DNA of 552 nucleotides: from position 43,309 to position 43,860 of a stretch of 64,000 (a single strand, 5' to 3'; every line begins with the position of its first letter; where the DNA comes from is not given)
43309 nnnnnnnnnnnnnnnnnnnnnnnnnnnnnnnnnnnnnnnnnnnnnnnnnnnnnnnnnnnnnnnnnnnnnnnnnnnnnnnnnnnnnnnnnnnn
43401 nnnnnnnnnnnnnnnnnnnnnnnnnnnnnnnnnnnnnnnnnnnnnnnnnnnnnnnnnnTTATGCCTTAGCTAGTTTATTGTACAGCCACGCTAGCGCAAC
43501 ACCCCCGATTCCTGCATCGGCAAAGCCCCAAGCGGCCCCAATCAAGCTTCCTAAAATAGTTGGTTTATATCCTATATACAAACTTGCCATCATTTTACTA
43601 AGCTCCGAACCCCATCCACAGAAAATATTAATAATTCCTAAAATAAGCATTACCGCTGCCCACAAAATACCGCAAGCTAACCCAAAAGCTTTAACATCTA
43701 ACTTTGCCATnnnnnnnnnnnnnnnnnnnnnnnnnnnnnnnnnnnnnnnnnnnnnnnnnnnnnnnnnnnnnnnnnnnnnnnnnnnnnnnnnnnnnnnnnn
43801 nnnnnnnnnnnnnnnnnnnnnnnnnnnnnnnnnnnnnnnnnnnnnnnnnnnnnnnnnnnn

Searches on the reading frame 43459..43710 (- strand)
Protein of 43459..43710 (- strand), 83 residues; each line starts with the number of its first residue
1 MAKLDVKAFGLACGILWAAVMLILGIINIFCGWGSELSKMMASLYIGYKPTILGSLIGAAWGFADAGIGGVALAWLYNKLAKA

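Call 3: search_protein_families(library=pfam, proteins=[window:43459-43710:-], max_evalue=0.01)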
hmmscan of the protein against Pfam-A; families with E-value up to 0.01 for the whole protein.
window:43459-43710:- (83 aa): 0 families

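Call 4: search_protein_families(library=ncbifam, proteins=[window:43459-43710:-], max_evalue=0.01)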
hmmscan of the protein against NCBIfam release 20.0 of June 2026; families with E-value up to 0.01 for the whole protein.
window:43459-43710:- (83 aa): 2 families
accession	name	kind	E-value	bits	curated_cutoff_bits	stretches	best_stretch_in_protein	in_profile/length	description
NF037947.1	holin_4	subfamily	1.1e-28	99.5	70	1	4-78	1-75/75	bacteriophage holin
NF040514.1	CAL67264_fam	equivalog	0.0032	17.7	50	1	59-80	32-53/57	CAL67264 family membrane protein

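Call 23: search_protein_families(library=phrogs, proteins=[window:43459-43710:-], max_evalue=0.01)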
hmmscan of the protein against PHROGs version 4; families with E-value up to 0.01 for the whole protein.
window:43459-43710:- (83 aa): 0 families

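Call 24: search_protein_families(library=padloc, proteins=[window:43459-43710:-], max_evalue=0.01)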
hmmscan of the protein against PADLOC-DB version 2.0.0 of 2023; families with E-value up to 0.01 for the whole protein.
window:43459-43710:- (83 aa): 0 families

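Call 51: find_related_loci(query=A4, collection=metagenome_contigs, flank=3000)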
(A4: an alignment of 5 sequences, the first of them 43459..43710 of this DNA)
Query A4 (83 aa) in metagenome_contigs; peptide patterns used: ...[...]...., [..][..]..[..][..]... (x = any residue, [..] = any of these).
252 stretches matched a pattern; 142 encode a relative of the query (tblastn E <= 1e-3); the best 80 are kept; 80 distinct loci.
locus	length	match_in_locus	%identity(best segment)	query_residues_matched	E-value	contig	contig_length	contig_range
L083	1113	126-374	100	1-83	5e-51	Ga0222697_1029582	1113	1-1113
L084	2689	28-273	71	1-82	8e-36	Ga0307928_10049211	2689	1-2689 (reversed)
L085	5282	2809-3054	72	1-82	1e-35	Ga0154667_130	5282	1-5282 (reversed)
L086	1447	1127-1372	72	1-82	7e-36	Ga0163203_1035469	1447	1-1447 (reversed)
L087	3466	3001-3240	69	3-82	5e-34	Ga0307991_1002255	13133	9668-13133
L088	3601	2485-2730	67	1-82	8e-33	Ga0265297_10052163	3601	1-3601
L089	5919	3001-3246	67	1-82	8e-33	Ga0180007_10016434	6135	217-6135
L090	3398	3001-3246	66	1-82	2e-32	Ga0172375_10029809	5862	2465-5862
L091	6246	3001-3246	68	1-82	6e-32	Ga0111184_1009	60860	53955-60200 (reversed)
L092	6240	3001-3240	68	3-82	8e-32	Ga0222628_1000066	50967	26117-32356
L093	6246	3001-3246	66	1-82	6e-32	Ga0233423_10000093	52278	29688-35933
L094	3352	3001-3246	63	1-82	8e-32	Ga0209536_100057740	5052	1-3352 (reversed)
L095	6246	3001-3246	65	1-82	2e-31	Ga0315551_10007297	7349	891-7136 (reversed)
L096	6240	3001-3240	68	3-82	2e-31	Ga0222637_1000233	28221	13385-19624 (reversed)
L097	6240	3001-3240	68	3-82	2e-31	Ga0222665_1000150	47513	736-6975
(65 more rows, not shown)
